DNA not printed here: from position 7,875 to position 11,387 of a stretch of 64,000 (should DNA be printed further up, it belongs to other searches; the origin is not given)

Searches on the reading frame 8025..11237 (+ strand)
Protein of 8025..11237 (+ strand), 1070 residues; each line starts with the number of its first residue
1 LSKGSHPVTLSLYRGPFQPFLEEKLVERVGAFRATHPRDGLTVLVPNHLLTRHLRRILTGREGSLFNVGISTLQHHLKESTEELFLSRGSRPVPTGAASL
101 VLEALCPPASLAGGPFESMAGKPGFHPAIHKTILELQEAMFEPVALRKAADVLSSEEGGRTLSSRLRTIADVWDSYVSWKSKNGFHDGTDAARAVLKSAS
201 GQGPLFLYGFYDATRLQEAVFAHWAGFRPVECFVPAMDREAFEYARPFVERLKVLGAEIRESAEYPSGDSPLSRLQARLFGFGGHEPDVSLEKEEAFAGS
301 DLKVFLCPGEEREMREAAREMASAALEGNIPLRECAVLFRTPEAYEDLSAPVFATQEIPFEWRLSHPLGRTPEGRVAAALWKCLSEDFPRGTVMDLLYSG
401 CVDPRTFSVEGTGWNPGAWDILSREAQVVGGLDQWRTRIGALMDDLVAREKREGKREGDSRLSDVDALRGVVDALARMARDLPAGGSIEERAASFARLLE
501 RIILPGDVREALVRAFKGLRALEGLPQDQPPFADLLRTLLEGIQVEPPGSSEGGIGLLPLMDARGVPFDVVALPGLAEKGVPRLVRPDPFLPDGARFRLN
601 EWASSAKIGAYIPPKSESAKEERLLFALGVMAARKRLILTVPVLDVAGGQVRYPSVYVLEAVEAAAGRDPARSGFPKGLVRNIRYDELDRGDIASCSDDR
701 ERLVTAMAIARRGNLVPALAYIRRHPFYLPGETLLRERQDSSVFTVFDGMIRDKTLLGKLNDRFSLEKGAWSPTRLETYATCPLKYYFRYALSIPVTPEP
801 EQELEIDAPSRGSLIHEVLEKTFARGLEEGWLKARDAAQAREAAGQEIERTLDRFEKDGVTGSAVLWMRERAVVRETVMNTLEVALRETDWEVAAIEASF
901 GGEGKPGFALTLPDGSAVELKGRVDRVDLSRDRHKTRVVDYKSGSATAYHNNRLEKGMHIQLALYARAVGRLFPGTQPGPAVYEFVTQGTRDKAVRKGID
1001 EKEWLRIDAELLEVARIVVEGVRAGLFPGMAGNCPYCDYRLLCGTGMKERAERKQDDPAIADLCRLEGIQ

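Call 35: search_protein_families(library=pfam, proteins=[window:8025-11237:+], max_evalue=0.00001)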
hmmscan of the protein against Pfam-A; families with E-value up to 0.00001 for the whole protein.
window:8025-11237:+ (1070 aa): 1 family
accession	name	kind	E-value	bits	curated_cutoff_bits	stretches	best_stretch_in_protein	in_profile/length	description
PF12705.13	PDDEXK_1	-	8.1e-43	147.6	22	1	771-1043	2-246/247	PD-(D/E)XK nuclease superfamily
